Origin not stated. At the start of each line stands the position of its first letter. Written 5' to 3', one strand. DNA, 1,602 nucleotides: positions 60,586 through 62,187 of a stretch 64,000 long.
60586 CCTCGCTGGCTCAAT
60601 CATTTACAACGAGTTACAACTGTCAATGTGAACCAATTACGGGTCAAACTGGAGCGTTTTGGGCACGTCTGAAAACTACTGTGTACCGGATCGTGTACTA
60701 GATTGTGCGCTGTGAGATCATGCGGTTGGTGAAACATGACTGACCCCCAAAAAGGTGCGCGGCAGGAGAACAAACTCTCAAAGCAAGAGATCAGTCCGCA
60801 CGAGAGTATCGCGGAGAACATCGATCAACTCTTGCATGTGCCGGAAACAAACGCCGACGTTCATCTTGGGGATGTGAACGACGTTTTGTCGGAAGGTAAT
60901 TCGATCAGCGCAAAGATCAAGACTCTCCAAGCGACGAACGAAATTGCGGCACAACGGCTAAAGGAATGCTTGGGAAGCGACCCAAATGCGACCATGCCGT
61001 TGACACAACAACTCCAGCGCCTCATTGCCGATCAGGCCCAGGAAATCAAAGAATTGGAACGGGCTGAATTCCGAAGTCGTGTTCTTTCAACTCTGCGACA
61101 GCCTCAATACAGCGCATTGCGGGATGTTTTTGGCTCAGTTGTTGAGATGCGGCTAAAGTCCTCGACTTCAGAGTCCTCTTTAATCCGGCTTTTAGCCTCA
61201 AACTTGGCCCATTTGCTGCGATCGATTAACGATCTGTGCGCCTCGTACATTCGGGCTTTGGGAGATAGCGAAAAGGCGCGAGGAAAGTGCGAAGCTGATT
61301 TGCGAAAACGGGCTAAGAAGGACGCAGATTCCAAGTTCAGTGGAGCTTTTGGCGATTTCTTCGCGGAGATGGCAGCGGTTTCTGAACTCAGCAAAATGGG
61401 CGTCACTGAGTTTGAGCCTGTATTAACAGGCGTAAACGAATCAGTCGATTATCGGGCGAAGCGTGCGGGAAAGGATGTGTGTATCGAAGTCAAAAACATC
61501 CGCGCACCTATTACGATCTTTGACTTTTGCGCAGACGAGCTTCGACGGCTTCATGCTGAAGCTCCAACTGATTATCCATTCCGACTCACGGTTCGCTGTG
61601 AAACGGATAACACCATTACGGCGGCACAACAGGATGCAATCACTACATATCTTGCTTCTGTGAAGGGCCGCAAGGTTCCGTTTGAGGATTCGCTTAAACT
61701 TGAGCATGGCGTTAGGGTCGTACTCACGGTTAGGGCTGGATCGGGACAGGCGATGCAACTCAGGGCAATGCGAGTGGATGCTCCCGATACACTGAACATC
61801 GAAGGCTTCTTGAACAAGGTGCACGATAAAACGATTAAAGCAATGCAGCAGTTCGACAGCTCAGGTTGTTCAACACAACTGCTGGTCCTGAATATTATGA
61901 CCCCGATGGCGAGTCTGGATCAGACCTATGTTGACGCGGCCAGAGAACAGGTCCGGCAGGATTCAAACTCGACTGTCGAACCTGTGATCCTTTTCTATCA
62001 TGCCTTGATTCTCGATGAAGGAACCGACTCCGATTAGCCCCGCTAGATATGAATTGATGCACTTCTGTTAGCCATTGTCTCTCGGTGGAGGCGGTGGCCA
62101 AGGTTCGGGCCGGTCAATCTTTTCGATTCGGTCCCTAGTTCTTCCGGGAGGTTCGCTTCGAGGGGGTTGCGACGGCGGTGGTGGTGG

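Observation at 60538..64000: Orphan 5' half of tRNA-Arg(CCT) marks the edge of a lower-GC island of unknowns next to a DNA methyltransferase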

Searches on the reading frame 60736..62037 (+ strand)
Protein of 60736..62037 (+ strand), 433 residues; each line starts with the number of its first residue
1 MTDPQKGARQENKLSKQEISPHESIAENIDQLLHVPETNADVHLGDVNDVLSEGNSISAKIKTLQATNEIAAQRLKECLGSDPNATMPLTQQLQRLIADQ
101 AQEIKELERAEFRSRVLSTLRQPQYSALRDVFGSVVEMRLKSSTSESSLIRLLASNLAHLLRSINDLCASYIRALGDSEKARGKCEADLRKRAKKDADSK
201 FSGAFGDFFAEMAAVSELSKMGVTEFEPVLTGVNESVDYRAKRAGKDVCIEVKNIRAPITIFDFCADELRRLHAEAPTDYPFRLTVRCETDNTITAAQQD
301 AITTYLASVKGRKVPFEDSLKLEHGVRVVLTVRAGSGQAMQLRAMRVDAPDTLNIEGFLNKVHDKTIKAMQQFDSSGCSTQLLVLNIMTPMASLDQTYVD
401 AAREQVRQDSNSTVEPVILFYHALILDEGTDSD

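Call 8: find_encoding_contigs(protein=window:60736-62037:+, flank=10000, max_places=10)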
Protein window:60736-62037:+ (433 aa): 1 contig read that carries it; 1 place shown.
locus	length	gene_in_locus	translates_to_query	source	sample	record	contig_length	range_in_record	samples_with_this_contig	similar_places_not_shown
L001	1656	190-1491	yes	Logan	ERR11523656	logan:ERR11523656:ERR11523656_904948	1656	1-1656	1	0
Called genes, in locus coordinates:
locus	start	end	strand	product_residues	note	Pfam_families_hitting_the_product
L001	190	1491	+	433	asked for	-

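Call 11: search_protein_families(library=pfam, proteins=[window:60736-62034:+], max_evalue=0.1)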
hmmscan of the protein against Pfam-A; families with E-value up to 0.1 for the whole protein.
window:60736-62034:+ (433 aa): 0 families

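Call 18: search_protein_families(library=padloc, proteins=[window:60736-62034:+], max_evalue=1)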
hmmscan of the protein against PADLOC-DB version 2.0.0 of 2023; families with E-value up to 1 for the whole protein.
window:60736-62034:+ (433 aa): 1 family
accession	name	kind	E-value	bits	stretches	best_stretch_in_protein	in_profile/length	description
PDLC01231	Cas12a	-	0.07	9.2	1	2-149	950-1087/1147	Cas12a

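Call 19: search_protein_families(library=phrogs, proteins=[window:60736-62034:+], max_evalue=1)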
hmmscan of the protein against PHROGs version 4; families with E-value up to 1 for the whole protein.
window:60736-62034:+ (433 aa): 1 family
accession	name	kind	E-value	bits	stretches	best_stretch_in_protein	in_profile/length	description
phrog_24479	-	unknown function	0.18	12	1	65-132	128-194/357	-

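Call 20: search_protein_families(library=ncbifam, proteins=[window:60736-62034:+], max_evalue=1)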
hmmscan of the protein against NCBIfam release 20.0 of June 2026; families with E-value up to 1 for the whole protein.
window:60736-62034:+ (433 aa): 2 families
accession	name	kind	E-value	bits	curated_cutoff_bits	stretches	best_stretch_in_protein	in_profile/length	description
NF008732.0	PRK11753.1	equivalog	0.058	12.8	266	1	52-121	82-153/214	cAMP-activated global transcriptional regulator CRP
NF005208.0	PRK06676.1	equivalog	0.12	11.3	368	1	25-77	298-349/391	30S ribosomal protein S1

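Call 21: find_homologous_proteins(query=window:60736-62034:+, max_evalue=0.01)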
Query window:60736-62034:+ (433 aa): 2 proteins with E <= 0.01 among 8000 candidates.
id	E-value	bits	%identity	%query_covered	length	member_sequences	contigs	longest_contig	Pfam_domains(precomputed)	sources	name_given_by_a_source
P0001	1.8e-278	941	100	100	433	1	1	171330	-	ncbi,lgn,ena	-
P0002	1.5e-38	151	34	74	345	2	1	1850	-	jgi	-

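Call 23: list_cluster_members(proteins=[P0001, P0008, P0031, P0033, P0002])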
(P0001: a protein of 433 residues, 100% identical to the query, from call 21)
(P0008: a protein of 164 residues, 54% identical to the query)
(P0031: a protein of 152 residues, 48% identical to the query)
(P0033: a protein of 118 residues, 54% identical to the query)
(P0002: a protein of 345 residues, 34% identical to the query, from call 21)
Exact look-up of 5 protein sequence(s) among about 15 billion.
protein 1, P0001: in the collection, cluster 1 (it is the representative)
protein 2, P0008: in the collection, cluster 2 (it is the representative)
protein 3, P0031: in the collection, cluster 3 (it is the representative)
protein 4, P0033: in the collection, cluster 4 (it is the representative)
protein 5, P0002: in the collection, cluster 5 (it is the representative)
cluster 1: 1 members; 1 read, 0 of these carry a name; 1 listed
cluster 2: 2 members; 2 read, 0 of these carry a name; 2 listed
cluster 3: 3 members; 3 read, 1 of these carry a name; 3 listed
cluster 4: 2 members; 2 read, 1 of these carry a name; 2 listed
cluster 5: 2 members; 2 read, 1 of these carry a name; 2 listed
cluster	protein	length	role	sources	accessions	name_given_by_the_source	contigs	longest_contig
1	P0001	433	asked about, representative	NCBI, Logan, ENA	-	-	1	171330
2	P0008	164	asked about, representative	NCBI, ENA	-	-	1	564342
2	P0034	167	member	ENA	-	-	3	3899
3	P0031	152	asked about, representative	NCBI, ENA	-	-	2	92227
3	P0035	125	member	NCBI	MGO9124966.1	MAG: hypothetical protein ACLP6G_08745 [Terriglobales bacterium]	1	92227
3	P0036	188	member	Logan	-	-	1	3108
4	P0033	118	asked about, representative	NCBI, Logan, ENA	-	-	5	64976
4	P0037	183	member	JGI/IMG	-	hypothetical protein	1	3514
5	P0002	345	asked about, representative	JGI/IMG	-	-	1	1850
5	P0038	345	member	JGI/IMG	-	hypothetical protein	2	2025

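Call 50: search_protein_representatives(protein=window:60736-62034:+)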
Query: 433 residues. Proteins with E-value up to 0.001 (for the whole library): 81; up to 1e-10: 43; up to 1e-30: 15. The best 81 are listed.
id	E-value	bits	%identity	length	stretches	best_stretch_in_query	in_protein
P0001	5.7e-279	941.0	100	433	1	1-433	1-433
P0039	2.1e-89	317.0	57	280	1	112-367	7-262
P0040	2.5e-53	198.3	38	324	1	115-424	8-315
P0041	8.8e-52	193.2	36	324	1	108-423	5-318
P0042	9.3e-51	189.8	38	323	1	117-424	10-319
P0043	8.3e-45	170.2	35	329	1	109-421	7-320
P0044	1.4e-43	166.2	40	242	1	201-429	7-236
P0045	1.6e-40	156.1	35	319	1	110-425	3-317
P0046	1.9e-40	155.8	34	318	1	115-424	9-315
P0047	1.2e-39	153.3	33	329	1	112-427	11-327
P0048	7.9e-39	150.5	32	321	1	115-424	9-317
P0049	2.0e-37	145.9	34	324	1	108-419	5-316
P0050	1.2e-36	143.3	38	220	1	212-422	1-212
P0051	2.0e-34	136.0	39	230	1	119-345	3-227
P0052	3.6e-31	125.3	28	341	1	101-424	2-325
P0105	3.7e-05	39.7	23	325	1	120-419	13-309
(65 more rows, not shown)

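Call 53: search_solved_structures(query=A3, max_evalue=10, show_alignments=2)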
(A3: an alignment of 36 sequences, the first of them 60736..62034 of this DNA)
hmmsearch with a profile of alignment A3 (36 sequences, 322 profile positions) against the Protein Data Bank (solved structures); distinct sequences matched with E-value up to 10: 0.

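Call 54: search_protein_families(library=pfam, alignment_id=A3, max_evalue=1)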
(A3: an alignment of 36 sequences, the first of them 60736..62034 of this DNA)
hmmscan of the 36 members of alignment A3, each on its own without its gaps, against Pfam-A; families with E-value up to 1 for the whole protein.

A. member 1, window:60736-62034:+ (433 aa): 2 families
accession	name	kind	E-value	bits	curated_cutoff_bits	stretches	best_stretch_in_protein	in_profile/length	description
PF02579.22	Nitro_FeMo-Co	-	0.14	12.9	26.3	1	303-349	32-77/94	Dinitrogenase iron-molybdenum cofactor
PF07201.16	HrpJ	-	0.15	12.8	25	0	13-136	18-149/166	HrpJ-like domain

B. families by the number of members that match (of 36 scanned): 20 families
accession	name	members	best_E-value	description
PF24169.1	Fn3-I_PB4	1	0.013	Straight fiber protein PB4 first Fn3-like domain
PF10521.14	Tti2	1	0.016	Tti2 family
PF11082.13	DUF2880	1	0.041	Protein of unknown function (DUF2880)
PF01951.21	Archease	1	0.047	Archease protein family (MTH1598/TM1083)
PF21645.3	FakA-like_M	1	0.086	Fatty acid kinase subunit A-like, middle domain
PF12395.13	DUF3658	1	0.099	Protein of unknown function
PF18434.6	Kazal_3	1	0.12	Kazal-type serine protease inhibitor domain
PF02579.22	Nitro_FeMo-Co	1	0.14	Dinitrogenase iron-molybdenum cofactor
PF04286.17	DUF445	1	0.14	Protein of unknown function (DUF445)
PF19225.6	Spo16_N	1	0.14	Spo16 protein, N-terminal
PF07201.16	HrpJ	1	0.15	HrpJ-like domain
PF21627.2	BTH_I2711-like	1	0.15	Uncharacterized protein BTH_I2711-like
PF09843.14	DUF2070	1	0.16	Predicted membrane protein (DUF2070)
PF19955.5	EAD1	1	0.16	Effector-associated domain 1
PF08827.16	DUF1805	1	0.17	Domain of unknown function (DUF1805)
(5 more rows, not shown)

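Call 55: find_homologous_proteins(query=A3, max_evalue=0.001)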
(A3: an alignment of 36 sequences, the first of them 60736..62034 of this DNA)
Query A3 (36 sequences) (433 aa, profile of the alignment): 3 proteins with E <= 0.001 among 8000 candidates.
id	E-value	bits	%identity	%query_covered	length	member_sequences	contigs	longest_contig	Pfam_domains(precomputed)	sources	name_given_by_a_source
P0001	4.7e-115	402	100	100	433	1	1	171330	-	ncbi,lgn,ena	-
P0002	2.3e-105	370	34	74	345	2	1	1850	-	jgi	-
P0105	2.4e-63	232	27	56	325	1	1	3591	-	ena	-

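Call 58: find_encoding_contigs(protein=P0105, flank=10000, max_places=4)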
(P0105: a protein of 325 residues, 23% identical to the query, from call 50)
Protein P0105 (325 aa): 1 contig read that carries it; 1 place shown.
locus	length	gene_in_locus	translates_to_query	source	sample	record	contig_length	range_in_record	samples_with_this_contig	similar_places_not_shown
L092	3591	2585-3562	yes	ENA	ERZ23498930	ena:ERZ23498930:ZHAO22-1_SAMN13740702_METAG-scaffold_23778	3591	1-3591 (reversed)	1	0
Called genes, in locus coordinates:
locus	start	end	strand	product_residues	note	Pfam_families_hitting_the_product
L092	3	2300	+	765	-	?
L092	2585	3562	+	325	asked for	-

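Call 59: find_encoding_contigs(protein=P0040, flank=10000, max_places=4)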
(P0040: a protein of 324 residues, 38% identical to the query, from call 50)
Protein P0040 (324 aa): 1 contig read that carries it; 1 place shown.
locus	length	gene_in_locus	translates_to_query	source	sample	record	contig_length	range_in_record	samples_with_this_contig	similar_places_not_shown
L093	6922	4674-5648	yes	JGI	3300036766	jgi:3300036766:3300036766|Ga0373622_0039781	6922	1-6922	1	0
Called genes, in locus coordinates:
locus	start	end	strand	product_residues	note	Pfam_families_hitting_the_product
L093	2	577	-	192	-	?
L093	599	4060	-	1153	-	PF04851:ResIII, PF00176:SNF2-rel_dom, PF00270:DEAD, PF00271:Helicase_C, PF13020:NOV_C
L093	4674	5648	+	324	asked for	-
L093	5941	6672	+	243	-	PF22558:REase-ARP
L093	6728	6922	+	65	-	?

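Call 67: predict_structure(alignment_id=A3)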
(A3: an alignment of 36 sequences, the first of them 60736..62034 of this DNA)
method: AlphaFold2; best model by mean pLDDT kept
length: 433 residues; sequences in the alignment: 36
mean_pLDDT: 88.7   pTM: 0.82
mean pLDDT of the five models: 88.7, 87.5, 86.9, 86.3, 86.2
residues with pLDDT >= 90: 319; 70-90: 62; 50-70: 22; < 50: 30
segments of 3 or more residues with pLDDT < 50: 1-4, 6-19, 37-45
pLDDT, mean of each block of 10 residues (from residue 1): 42 43 60 53 58 87 90 85 84 91 93 96 98 98 92 96 98 98 97 95 96 98 97 87 98 96 96 96 94 93 98 97 94 96 80 89 98 95 97 93 98 98 87 48
secondary structure, 60 per line:
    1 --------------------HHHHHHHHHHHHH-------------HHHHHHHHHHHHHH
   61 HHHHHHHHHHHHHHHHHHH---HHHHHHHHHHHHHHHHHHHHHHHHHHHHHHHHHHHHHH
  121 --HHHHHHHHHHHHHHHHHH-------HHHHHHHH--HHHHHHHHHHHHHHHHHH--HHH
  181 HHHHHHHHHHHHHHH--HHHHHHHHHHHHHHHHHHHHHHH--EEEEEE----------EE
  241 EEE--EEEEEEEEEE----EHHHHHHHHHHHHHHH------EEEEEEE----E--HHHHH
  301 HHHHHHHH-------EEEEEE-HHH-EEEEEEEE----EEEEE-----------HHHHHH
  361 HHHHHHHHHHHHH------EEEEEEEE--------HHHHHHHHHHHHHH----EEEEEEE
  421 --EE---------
elements in order: H21-33 H47-79 H83-120 H123-140 H148-155 H158-175 H178-195 H198-220 E223-228 E239-243 E246-255 H261-275 E282-288 H296-308 E316-321 E327-334 E339-343 H355-373 E380-387 H396-409 E414-420

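Call 89: fold_search(model_id=the predicted structure, library=pdb)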
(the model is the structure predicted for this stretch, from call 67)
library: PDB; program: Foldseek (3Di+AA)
matches with E <= 10: 529; with E <= 0.001: 0
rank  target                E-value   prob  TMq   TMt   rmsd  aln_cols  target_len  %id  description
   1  5iit_D                5.2e-02  0.14  0.13  0.15  26.2       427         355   11  Structure of SPX domain of the yeast inorganic polyphophate polymerase Vtc4 crystallized by carrier-driven crystalliza (released 2016-04-27)
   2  9dh7                  1.6e-01  0.08  0.12  0.03  29.7       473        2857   10  State-4 of the motor domain from full-length human dynein-1 in 5mM AMPPNP with 5mM Mg2+ (released 2025-04-23)
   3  5g4i_A                1.7e-01  0.13  0.11  0.11  24.7       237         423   11  PLP-dependent phospholyase A1RDF1 from Arthrobacter aurescens TC1 (released 2016-10-19)
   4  2vrt_B                1.7e-01  0.11  0.12  0.13  25.6       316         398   12  Crystal Structure of E. coli RNase E possessing M1 RNA fragments - Catalytic Domain (released 2008-07-22)
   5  6qnz_B                1.8e-01  0.25  0.18  0.15  20.5       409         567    8  Crystal structure of the site-specific DNA nickase N.BspD6I E418A Mutant (released 2020-03-04)
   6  7uc7                  2.0e-01  0.15  0.16  0.13  24.8       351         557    9  Stat5a Core in complex with Compound 17 (released 2023-02-15)
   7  5csa_A                2.1e-01  0.06  0.12  0.08  27.6       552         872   10  Crystal structure of domains BT-BCCP-AC1-AC5 of yeast acetyl-CoA carboxylase (released 2015-10-28)
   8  7zdw_C                2.6e-01  0.13  0.17  0.13  28.4       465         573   12  IF(heme/confined) conformation of CydDC mutant (E500Q.C) in AMP-PNP(CydD) bound state (Dataset-22) (released 2023-04-19)
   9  6d9k_F                3.1e-01  0.57  0.15  0.09  14.0       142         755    8  Ternary RsAgo Complex with Guide RNA and Target DNA Containing A-G Non-canonical Pair (released 2018-07-25)
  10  7d3e_A                3.1e-01  0.08  0.15  0.06  27.6       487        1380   11  Cryo-EM structure of human DUOX1-DUOXA1 in low-calcium state (released 2020-12-09)
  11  2wcw_C                3.3e-01  0.60  0.10  0.33  17.6        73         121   22  1.6A resolution structure of Archaeoglobus fulgidus Hjc, a Holliday junction resolvase from an archaeal hyperthermophi (released 2009-03-24)
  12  6d8p_B                3.3e-01  0.47  0.13  0.08  14.1       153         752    6  Ternary RsAgo Complex Containing Guide RNA Paired with Target DNA (released 2018-07-25)
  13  6gy8_A                3.4e-01  0.51  0.15  0.19  23.8       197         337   12  Crystal structure of XaxA from Xenorhabdus nematophila (released 2018-07-25)
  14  1rjd_A                3.6e-01  0.11  0.14  0.17  19.7       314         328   12  Structure of PPM1, a leucine carboxy methyltransferase involved in the regulation of protein phosphatase 2A activity (released 2003-12-02)
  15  9dh5                  3.6e-01  0.06  0.12  0.03  29.8       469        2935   10  State-1 of the motor domain from full-length human dynein-1 in 5mM AMPPNP with 5mM Mg2+ (released 2025-04-23)
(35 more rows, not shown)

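Call 90: find_encoding_contigs(protein=P0041, flank=10000, max_places=3)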
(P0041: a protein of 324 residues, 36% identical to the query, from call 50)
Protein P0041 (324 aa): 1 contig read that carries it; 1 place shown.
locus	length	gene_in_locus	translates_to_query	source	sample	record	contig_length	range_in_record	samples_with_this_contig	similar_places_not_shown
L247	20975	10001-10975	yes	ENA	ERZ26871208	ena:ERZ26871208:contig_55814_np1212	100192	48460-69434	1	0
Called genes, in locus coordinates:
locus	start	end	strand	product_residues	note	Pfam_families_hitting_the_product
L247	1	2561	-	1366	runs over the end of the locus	PF05593:RHS_repeat (weak), PF20041:DUF6443 (faint), PF25023:TEN_YD-shell (weak)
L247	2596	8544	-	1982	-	PF13517:FG-GAP_3 (faint)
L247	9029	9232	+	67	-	-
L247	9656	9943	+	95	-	-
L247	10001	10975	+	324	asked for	-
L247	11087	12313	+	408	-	-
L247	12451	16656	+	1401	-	-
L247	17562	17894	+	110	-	-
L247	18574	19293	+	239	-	PF00154:RecA_N, PF27531:MT3502_N (weak)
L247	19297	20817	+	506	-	PF00817:IMS, PF11799:IMS_C (weak)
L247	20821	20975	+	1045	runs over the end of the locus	PF02811:PHP, PF07733:DNA_pol3_alpha, PF17657:DNA_pol3_finger, PF14579:HHH_6, PF01336:tRNA_anti-codon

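Call 91: find_encoding_contigs(protein=P0043, flank=10000, max_places=3)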
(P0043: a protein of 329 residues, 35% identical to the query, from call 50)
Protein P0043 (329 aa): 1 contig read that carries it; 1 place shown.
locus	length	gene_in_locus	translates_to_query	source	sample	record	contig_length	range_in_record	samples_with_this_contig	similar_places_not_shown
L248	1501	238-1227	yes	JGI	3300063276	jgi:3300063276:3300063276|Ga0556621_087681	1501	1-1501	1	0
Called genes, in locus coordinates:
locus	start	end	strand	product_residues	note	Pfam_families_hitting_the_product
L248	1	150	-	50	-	?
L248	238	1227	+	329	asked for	-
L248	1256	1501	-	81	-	?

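Call 98: search_dna_similar(query=window:60736-62034:+, collection=plasmids, mode=protein, max_evalue=0.001, max_rows=10)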
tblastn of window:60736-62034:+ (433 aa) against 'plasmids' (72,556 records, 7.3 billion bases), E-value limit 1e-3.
No match.

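Call 100: search_dna_similar(query=window:60736-62034:+, collection=phages, mode=protein, max_evalue=0.001, max_rows=10)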
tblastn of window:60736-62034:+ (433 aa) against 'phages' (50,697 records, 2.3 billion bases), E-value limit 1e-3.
No match.

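Call 106: search_protein_families(library=padloc, proteins=[L247:11087-12310:+, L247:12451-16653:+, L092:3-2297:+, L093:599-4057:-, L093:5941-6669:+, L247:9656-9940:+], max_evalue=0.001)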
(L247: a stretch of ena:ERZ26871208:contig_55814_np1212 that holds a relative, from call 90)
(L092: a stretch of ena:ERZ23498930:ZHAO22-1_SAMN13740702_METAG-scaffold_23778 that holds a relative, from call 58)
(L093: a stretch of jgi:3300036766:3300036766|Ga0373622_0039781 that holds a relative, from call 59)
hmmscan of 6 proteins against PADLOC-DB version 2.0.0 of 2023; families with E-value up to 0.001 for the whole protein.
L247:11087-12310:+ (408 aa): 2 families
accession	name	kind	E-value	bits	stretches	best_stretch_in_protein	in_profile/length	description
PDLC04082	SIR2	-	3.7e-05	20.8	0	143-248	102-207/345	-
PDLC04087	SIR2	-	0.00032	17.7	0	167-332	131-259/343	-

L247:12451-16653:+ (1401 aa): 0 families

L092:3-2297:+ (765 aa): 0 families

L093:599-4057:- (1152 aa): 56 families (the best 25 are shown)
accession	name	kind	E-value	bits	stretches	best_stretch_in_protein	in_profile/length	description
PDLC00659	HmaA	-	1.7e-169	564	1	67-1098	59-1131/1176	SNF2 helicase / DEAD-box helicase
PDLC02620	DrmD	-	3.9e-117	390.6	1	17-666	5-633/1060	DrmD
PDLC02500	BrxHI|BrxHII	-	2.8e-109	365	1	107-682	87-646/933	BrxHI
PDLC02621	DrmD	-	3.7e-93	311.5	1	113-642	124-668/1040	DrmD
PDLC02504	BrxHI|BrxHII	-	4.8e-89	297.5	1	87-986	86-955/971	BrxHII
PDLC02572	DrmA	-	9.8e-67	223.7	1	124-638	131-661/1043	DrmA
PDLC02619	DrmD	-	1.2e-64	216.9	2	98-535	20-443/872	DrmD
PDLC02623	DrmD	-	1.8e-59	199.5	3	338-644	400-663/1040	DrmD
PDLC02632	DrmD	-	5e-59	198.4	1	124-623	136-643/662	DrmD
PDLC02634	DrmD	-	3.3e-54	182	1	98-642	79-620/900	DrmD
PDLC02633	DrmD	-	2.9e-53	179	1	115-618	130-642/839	DrmD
PDLC02843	DpdE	-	1.5e-42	143.6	2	107-306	155-333/1091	DpdE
PDLC02840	DpdE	-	2.6e-40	136.6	2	107-306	156-338/1091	DpdE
PDLC02624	DrmD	-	6.1e-39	132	1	148-619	1-480/652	DrmD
PDLC02853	DpdE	-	2.6e-36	123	1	89-641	76-636/985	DpdE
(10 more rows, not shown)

L093:5941-6669:+ (243 aa): 0 families

L247:9656-9940:+ (95 aa): 0 families
